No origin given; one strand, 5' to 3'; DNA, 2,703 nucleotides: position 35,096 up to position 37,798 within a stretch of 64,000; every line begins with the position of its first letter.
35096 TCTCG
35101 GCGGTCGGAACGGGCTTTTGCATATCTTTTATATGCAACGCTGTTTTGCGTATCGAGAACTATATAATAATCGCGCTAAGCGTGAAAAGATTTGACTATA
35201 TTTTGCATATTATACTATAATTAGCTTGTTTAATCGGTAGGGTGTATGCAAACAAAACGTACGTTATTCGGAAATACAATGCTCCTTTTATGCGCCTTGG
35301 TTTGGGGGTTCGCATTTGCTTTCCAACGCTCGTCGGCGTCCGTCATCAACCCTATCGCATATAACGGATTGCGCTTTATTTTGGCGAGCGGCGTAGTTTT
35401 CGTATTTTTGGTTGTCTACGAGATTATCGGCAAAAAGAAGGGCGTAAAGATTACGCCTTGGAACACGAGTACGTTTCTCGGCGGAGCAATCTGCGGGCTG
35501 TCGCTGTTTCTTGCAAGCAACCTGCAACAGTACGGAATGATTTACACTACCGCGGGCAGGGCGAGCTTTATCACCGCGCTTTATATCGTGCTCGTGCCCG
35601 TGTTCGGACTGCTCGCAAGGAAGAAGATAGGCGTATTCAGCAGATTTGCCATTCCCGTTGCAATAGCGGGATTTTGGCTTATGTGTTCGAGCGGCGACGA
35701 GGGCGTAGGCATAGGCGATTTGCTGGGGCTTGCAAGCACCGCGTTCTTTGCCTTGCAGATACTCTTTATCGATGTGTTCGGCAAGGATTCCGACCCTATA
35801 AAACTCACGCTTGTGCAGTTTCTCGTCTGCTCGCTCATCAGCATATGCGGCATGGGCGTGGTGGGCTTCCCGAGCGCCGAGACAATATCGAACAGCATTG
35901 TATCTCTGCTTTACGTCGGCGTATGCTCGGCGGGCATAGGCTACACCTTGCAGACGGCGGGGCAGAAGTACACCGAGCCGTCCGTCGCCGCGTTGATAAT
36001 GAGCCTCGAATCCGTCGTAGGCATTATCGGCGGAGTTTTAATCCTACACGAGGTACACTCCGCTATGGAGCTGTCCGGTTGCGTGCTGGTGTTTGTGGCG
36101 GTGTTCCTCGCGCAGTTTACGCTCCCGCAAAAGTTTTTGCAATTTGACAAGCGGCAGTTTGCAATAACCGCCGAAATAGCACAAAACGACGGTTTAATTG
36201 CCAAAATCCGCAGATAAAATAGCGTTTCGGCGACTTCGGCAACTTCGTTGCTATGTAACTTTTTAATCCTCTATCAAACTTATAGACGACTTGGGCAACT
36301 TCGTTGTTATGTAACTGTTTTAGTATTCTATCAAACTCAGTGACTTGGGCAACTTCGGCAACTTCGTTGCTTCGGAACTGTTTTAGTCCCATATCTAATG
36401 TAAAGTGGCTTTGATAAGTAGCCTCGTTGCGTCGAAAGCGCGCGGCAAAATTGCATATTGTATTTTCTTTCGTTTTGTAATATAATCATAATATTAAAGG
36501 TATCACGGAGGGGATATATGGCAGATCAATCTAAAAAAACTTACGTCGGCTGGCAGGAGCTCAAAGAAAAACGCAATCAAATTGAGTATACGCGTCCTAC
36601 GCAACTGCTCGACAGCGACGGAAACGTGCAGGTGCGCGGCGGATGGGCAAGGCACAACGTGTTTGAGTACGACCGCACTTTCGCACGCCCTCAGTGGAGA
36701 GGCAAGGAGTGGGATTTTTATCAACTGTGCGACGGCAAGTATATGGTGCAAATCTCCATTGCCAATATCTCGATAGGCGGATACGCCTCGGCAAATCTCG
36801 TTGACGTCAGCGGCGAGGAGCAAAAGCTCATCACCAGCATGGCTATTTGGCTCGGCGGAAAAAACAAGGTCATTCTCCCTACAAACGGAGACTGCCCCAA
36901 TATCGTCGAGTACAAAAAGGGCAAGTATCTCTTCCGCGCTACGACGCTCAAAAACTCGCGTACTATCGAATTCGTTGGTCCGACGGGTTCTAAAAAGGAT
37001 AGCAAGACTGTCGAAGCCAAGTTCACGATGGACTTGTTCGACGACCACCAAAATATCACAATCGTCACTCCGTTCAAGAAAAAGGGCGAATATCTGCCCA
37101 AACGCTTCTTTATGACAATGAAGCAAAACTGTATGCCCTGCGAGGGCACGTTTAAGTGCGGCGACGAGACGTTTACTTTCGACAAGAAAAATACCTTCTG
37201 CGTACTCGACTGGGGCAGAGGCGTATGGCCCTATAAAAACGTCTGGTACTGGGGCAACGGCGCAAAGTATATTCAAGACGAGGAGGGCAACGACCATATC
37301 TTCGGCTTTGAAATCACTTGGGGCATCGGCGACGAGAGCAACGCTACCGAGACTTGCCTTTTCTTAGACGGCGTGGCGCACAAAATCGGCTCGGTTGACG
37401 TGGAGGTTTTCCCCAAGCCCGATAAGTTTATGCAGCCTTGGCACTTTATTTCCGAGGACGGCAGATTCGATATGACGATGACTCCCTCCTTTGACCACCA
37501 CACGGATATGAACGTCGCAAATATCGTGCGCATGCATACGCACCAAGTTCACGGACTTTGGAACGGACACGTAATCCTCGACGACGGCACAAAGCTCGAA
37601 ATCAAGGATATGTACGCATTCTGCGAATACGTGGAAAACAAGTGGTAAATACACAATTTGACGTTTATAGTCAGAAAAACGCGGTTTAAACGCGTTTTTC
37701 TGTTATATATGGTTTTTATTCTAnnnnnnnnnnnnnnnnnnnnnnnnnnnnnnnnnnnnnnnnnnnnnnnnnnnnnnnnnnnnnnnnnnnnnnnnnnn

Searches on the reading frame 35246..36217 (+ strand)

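Call 3: search_protein_families(library=pfam, proteins=[window:35246-36217:+], max_evalue=0.1)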
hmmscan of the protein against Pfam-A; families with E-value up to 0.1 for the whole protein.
window:35246-36217:+ (323 aa): 1 family
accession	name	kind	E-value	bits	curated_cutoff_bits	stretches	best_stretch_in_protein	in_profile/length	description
PF00892.27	EamA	-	4.8e-31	108.3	28.2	2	156-288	2-132/135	EamA-like transporter family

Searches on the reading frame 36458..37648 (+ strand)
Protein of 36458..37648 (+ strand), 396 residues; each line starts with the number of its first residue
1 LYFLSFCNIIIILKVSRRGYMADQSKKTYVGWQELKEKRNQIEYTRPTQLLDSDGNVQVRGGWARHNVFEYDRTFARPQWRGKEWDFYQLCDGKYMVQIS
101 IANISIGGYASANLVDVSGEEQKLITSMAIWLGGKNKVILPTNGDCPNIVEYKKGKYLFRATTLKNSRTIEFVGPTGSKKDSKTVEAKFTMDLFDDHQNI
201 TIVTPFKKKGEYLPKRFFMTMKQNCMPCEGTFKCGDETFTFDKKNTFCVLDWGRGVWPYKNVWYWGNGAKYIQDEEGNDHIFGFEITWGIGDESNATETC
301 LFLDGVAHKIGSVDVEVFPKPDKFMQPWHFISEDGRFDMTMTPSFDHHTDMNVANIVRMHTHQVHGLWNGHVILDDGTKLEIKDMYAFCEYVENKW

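Call 3: search_protein_families(library=pfam, proteins=[window:36458-37648:+], max_evalue=0.1)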
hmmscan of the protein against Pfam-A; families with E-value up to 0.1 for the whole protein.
window:36458-37648:+ (396 aa): 1 family
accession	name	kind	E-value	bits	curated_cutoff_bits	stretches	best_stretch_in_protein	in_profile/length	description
PF10974.15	DUF2804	-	5.2e-96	322.2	26.9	1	41-396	1-339/339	Domain of unknown function (DUF2804)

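Call 4: search_protein_families(library=padloc, proteins=[window:36458-37648:+], max_evalue=0.1)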
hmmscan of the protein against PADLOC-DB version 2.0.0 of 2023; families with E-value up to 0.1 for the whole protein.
window:36458-37648:+ (396 aa): 0 families

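Call 5: search_protein_families(library=ncbifam, proteins=[window:36458-37648:+], max_evalue=0.1)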
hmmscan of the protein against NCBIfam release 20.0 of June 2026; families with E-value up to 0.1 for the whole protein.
window:36458-37648:+ (396 aa): 0 families
